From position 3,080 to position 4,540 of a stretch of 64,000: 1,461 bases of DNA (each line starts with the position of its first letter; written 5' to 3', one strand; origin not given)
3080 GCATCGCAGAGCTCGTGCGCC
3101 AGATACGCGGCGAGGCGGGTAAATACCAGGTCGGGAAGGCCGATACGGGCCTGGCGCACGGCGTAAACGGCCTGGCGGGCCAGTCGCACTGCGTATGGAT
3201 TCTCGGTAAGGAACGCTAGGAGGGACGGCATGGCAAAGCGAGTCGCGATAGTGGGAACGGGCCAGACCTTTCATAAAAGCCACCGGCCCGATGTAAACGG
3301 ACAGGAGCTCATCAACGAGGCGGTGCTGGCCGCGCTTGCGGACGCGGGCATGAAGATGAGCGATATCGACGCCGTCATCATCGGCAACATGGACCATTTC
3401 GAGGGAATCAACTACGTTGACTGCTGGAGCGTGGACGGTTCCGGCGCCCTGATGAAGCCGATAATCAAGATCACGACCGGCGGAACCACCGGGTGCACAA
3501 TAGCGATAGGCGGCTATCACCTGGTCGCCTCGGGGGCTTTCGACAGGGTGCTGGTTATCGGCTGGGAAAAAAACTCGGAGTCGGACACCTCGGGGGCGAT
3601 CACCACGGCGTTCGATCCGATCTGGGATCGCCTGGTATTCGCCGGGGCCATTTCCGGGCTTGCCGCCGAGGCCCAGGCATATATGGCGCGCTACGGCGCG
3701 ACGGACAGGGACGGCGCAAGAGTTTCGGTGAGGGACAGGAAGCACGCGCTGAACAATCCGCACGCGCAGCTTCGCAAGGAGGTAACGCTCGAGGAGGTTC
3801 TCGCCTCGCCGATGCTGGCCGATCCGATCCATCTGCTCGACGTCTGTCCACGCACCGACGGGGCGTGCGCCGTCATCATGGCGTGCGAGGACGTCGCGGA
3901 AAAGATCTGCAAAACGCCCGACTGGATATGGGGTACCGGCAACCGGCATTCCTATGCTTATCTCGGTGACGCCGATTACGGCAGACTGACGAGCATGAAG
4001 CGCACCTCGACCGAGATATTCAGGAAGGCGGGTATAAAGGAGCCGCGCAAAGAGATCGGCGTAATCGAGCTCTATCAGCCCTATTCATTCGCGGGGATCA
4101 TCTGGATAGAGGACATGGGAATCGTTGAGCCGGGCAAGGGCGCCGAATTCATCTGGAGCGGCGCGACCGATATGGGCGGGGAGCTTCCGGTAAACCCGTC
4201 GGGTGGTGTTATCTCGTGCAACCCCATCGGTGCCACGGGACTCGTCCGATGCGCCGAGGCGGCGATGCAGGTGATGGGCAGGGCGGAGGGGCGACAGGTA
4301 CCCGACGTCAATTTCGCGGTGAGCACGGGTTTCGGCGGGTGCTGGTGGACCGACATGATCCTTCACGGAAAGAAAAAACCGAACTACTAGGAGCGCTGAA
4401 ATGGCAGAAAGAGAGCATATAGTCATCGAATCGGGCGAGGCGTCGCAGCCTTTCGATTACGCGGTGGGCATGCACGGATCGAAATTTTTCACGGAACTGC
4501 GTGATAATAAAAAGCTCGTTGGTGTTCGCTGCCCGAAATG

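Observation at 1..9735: igr/Chs-like beta-oxidation module built from split subunits in an apparent anaerobe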

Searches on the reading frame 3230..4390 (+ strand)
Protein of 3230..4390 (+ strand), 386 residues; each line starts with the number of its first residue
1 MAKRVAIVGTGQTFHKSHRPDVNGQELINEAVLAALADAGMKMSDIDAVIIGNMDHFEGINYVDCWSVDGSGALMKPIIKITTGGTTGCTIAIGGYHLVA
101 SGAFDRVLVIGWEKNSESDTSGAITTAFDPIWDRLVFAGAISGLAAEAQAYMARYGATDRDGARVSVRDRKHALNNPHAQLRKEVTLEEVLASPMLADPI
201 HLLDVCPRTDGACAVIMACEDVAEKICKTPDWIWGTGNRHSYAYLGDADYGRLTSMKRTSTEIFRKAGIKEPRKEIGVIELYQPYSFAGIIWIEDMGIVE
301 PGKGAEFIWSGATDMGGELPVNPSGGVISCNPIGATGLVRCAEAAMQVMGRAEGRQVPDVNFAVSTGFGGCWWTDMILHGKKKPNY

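Call 3: search_protein_families(library=pfam, proteins=[window:3230-4390:+], max_evalue=0.01)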
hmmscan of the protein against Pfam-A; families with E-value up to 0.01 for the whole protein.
window:3230-4390:+ (386 aa): 3 families
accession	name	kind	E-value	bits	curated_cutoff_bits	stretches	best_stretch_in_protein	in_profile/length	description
PF22691.2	Thiolase_C_1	-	2.2e-31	108.9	28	1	248-376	13-138/144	Thiolase C-terminal domain-like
PF00108.29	Thiolase_N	-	1.5e-09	38.1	26.4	1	5-220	1-259/260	Thiolase, N-terminal domain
PF02803.24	Thiolase_C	-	0.0052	16.9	27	0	260-354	28-102/123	Thiolase, C-terminal domain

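Call 9: search_solved_structures(query=window:3230-4390:+, max_evalue=0.001, show_alignments=3)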
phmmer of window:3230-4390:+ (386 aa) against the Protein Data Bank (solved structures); distinct sequences matched with E-value up to 0.001: 19.
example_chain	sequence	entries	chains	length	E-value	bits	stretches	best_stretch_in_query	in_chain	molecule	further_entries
4yzo_A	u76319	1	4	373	8.2e-41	143.5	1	76-372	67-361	Putative acyl-CoA acyltransferase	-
6hsj_A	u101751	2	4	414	8.3e-40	140.2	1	3-370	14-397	SCP2-thiolase (type-1)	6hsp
6hrv_A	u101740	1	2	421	8.9e-40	140.1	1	3-370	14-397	SCP2-thiolase (type-1)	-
7yvy_A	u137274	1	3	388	3.6e-39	138.1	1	4-371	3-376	Acetyl-CoA acetyltransferase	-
7pxp_C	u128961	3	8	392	2.7e-35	125.4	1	3-370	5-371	Benzoylsuccinyl-CoA thiolase subunit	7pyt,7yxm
6esq_A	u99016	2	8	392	1.1e-34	123.4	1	4-368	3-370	acetoacetyl-CoA thiolase | Acetyl-CoA acetyltransferase thiolase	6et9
4u4e_A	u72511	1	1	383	4.6e-31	111.4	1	4-371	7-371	Thiolase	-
6ok1_A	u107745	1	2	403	6.6e-31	110.9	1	6-377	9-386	Lipid-transfer protein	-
9myr_A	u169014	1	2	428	2e-26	96.1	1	142-372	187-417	Nonspecific lipid-transfer protein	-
9skm_I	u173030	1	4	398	7.4e-21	77.8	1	2-371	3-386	2,4-diacetylphloroglucinol biosynthesis protein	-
9skh_I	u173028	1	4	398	1.4e-20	77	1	2-371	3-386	2,4-diacetylphloroglucinol biosynthesis protein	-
5m3k_C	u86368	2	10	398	6.7e-18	68.1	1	2-371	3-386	2,4-diacetylphloroglucinol biosynthesis protein PhlC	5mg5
4bia_A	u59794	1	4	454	9.1e-15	57.8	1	200-360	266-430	3-KETOACYL-COA THIOLASE, PUTATIVE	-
4bi9_A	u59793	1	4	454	1.8e-14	56.8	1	200-360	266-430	3-KETOACYL-COA THIOLASE, PUTATIVE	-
3zbl_A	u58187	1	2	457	2.3e-14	56.4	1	73-361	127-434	3-KETOACYL-COA THIOLASE-LIKE PROTEIN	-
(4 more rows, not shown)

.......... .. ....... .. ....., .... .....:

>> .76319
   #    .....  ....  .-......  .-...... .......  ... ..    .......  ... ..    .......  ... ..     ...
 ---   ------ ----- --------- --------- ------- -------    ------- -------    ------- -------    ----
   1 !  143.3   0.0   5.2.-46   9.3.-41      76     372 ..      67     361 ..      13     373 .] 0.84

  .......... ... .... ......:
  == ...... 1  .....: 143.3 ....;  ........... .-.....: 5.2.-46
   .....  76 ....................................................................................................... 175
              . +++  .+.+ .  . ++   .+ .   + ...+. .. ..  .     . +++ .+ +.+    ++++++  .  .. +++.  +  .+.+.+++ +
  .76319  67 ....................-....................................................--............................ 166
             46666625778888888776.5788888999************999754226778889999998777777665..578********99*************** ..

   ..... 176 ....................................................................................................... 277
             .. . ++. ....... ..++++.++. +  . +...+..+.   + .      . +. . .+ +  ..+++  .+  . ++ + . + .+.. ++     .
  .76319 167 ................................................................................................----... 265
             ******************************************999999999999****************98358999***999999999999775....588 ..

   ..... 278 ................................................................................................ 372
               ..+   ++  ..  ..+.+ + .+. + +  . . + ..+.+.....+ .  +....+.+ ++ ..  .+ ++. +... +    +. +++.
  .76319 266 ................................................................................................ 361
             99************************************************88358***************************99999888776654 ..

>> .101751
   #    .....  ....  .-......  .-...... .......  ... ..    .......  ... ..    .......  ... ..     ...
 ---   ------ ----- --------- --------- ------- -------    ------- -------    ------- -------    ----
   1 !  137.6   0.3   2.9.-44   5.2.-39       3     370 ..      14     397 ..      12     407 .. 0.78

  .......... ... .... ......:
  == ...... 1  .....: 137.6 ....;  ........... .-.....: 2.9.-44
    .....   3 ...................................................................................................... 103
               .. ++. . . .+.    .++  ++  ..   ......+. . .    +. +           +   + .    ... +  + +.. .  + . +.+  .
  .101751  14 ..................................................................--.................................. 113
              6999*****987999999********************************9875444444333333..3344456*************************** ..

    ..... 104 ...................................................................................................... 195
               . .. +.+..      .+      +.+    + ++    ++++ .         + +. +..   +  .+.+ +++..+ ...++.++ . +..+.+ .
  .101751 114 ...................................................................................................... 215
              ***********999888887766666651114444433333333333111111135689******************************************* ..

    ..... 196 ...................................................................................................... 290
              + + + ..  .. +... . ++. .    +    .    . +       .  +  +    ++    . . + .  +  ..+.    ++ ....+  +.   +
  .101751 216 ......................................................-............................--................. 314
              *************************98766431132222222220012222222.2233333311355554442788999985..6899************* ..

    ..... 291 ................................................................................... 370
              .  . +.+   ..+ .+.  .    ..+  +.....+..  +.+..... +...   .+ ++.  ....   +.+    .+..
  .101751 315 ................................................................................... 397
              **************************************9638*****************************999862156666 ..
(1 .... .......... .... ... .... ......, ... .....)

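Call 32: search_protein_families(library=ncbifam, proteins=[window:3230-4390:+], max_evalue=0.00001)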
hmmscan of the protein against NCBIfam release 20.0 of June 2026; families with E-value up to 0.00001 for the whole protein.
window:3230-4390:+ (386 aa): 18 families
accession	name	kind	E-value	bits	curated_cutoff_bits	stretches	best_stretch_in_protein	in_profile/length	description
NF006180.0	PRK08313.1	subfamily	1.2e-106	356.9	514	1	2-384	3-387/389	thiolase domain-containing protein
NF004721.0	PRK06065.1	equivalog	5.5e-74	249.4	455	1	2-372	9-379/393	thiolase domain-containing protein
NF004720.0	PRK06064.1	subfamily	7.9e-74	248.7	420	1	3-370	2-375/389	thiolase domain-containing protein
NF004810.0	PRK06157.1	equivalog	7e-62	209.8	403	1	2-371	6-384/400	acetyl-CoA acetyltransferase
NF004722.0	PRK06066.1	equivalog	7.3e-60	203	516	1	3-366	4-368/385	thiolase domain-containing protein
NF009228.0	PRK12578.1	subfamily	5.6e-59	199.7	485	1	1-358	1-362/387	thiolase domain-containing protein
NF053570.1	AcCoTHIOL_METTL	equivalog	1.3e-58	198.7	600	1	4-374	3-375/385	acetyl-CoA acetyltransferase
NF004811.0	PRK06158.1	subfamily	1.9e-55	188.4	421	1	4-371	9-369/384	acetyl-CoA acetyltransferase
NF004982.0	PRK06365.1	equivalog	5.9e-55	187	695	2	1-234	14-252/430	thiolase domain-containing protein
NF006102.0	PRK08256.1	subfamily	1.5e-52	179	436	1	1-370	1-383/394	lipid-transfer protein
NF005704.0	PRK07516.1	subfamily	7.9e-48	163.3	412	1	4-370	3-375/389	thiolase domain-containing protein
NF004715.0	PRK06059.1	equivalog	2.7e-47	161.6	424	2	3-226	4-229/399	lipid-transfer protein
NF005892.0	PRK07855.1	subfamily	1.1e-44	152.9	469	1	2-378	5-387/390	lipid-transfer protein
NF006010.0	PRK08142.1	subfamily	7.6e-41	140.1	462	1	16-371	17-373/388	thiolase domain-containing protein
NF005924.0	PRK07937.1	subfamily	2.3e-38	132.5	419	1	2-353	2-328/353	lipid-transfer protein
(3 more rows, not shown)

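Call 56: search_dna_similar(query=window:3230-4390:+, collection=plasmids, mode=protein, max_rows=15, max_evalue=1e-30)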
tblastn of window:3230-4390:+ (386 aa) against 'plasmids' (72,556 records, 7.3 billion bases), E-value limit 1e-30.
Records with a match: 125; places in all: 142; records where one place covers at least 80% of the query: 105.
Best place of each record, by identity: <60% 125.
By first word of the organism name: Rhodococcus 14; Azospirillum 10; Haloferax 8; Cupriavidus 6; Natrinema 6; Streptomyces 5; Burkholderia 5; Halomarina 4; Haloarcula 4; Haladaptatus 4; and 44 more.
By predicted mobility (MOB-suite, as given by PLSDB): non-mobilizable 84; conjugative 21; mobilizable 20.
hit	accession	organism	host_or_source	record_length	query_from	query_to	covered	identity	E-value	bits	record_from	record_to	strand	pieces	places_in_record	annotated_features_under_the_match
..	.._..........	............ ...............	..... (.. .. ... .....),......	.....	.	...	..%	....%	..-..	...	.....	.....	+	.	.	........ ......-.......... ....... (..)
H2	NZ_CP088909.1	Rhodococcus qingshengii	cell culture,forest soil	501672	1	378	98%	40.7%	6e-76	263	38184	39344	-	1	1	thiolase domain-containing protein | hypothetical protein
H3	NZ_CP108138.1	Streptomyces sp. NBC_00184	-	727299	5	385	99%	40.0%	4e-72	251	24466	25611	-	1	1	thiolase domain-containing protein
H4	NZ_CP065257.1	Streptomyces clavuligerus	cell culture,lab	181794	2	384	99%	39.4%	1e-71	250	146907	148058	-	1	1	thiolase domain-containing protein (x2)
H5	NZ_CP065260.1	Streptomyces clavuligerus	cell culture,lab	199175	2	384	99%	39.4%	1e-71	250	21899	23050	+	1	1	thiolase domain-containing protein (x2)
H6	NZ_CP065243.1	Streptomyces clavuligerus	cell culture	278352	2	384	99%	39.4%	1e-71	250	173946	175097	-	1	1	thiolase domain-containing protein (x2)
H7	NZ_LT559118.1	Nonomuraea gerenzanensis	-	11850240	1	384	99%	38.8%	2e-68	241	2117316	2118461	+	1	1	none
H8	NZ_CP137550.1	Streptomyces sp. N50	Selaginella tamariscina,cell ...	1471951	5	384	98%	38.8%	1e-64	230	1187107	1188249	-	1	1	record has no annotation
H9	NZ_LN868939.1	Nocardia farcinica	not known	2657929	1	370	96%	39.2%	2e-64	229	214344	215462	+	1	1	none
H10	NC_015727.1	Cupriavidus necator N-1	soil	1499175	1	383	99%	36.8%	3e-63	226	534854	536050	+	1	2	record has no annotation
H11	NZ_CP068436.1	Cupriavidus necator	heavy metal containmented soil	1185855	5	383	98%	36.9%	1e-62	224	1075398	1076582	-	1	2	none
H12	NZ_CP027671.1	Simplicispira suum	cell culture,Dust collector of pigpen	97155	5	370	95%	37.8%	7e-67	236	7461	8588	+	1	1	thiolase family protein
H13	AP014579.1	Burkholderia sp. RPE67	Riptortus pedestris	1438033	3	375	97%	34.6%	3e-41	162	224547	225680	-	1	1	thiolase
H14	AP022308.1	Burkholderia sp. SFA1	-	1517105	3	375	97%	34.6%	1e-40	160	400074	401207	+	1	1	thiolase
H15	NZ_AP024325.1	Caballeronia sp. NK8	-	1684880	3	375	97%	34.1%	3e-39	156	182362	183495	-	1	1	none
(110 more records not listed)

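Call 57: get_annotated_region(hit=H1, flank=9000)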
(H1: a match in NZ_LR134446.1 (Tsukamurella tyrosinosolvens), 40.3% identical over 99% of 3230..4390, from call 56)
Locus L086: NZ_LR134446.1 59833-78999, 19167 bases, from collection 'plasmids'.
description: Tsukamurella tyrosinosolvens strain NCTC13231 plasmid 4, complete sequence
organism: Tsukamurella tyrosinosolvens (NCBI taxid 57704)
taxonomy: Bacteria; Actinomycetota; Actinomycetes; Mycobacteriales; Tsukamurellaceae; Tsukamurella; Tsukamurella tyrosinosolvens
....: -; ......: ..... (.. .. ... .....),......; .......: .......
typing (MOB-suite, as given by PLSDB): non-mobilizable
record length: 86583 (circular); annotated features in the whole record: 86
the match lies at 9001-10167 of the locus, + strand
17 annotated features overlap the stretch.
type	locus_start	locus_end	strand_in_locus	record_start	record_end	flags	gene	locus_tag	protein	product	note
CDS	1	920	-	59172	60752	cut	-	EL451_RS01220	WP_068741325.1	succinic semialdehyde dehydrogenase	-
CDS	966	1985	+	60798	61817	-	-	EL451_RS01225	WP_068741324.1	LLM class F420-dependent oxidoreductase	GO:0008150 - biological_process [Evidence IEA]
CDS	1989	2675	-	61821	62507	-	-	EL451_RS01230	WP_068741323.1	hypothetical protein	-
CDS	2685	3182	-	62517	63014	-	-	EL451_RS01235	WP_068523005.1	PPOX class F420-dependent oxidoreductase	-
CDS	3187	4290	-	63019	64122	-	-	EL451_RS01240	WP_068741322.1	nitronate monooxygenase family protein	-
CDS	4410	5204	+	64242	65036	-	-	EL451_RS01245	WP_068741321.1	crotonase/enoyl-CoA hydratase family protein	-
CDS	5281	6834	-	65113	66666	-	-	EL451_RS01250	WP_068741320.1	AMP-binding protein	-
CDS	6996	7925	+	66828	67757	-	-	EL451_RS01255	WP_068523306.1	OB-fold nucleic acid binding domain-containing protein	-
CDS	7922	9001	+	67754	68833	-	-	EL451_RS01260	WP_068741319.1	thiolase domain-containing protein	-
CDS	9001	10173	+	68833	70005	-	-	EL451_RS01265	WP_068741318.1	thiolase domain-containing protein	-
CDS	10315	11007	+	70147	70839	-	-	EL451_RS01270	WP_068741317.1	FCD domain-containing protein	-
CDS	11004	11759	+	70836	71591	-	-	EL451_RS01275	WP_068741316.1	creatininase family protein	-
CDS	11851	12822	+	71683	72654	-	-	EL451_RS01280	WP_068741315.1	PHB depolymerase family esterase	-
CDS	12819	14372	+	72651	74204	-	-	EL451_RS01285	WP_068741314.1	AbgT family transporter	GO:1902604 - p-aminobenzoyl-glutamate transmembrane transport [Evidence IEA]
CDS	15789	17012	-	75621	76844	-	-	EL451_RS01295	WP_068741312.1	cytochrome P450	-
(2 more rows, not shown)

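Call 58: get_annotated_region(hit=H4, flank=9000)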
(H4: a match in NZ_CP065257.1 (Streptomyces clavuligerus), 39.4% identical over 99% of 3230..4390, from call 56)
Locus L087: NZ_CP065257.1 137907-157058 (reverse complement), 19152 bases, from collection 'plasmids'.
description: Streptomyces clavuligerus strain F1D10 plasmid pF1D10B, complete sequence
organism: Streptomyces clavuligerus (NCBI taxid 1901)
taxonomy: Bacteria; Actinomycetota; Actinomycetes; Kitasatosporales; Streptomycetaceae; Streptomyces; Streptomyces clavuligerus
host: -; source: cell culture,lab; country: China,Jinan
typing (MOB-suite, as given by PLSDB): non-mobilizable
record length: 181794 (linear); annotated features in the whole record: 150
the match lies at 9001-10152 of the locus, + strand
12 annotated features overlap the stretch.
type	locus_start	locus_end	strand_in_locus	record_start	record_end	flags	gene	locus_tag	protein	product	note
CDS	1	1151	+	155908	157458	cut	-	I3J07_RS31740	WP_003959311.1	acyl-CoA synthetase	-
CDS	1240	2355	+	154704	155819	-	-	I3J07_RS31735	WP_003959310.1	ionic transporter y4hA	-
CDS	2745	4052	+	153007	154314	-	-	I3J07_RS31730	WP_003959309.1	alpha/beta hydrolase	-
CDS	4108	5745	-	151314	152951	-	-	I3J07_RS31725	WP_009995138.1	acyl-CoA synthetase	-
CDS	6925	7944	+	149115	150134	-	-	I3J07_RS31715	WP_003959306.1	OB-fold nucleic acid binding domain-containing protein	-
CDS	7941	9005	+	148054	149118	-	-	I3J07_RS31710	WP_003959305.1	thiolase domain-containing protein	-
CDS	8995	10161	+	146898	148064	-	-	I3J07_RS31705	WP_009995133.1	thiolase domain-containing protein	-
CDS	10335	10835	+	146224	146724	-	-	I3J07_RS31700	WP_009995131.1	hypothetical protein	-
CDS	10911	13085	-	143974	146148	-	-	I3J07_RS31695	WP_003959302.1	terpene synthase family protein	GO:0046246 - terpene biosynthetic process [Evidence IEA]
CDS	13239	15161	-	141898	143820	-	-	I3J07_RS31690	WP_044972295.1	N-acetylmuramoyl-L-alanine amidase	GO:0009253 - peptidoglycan catabolic process [Evidence IEA]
CDS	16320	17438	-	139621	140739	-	-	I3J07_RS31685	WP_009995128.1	aminoglycoside phosphotransferase family protein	GO:0016310 - phosphorylation [Evidence IEA]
CDS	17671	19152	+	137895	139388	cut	-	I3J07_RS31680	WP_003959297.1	hypothetical protein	-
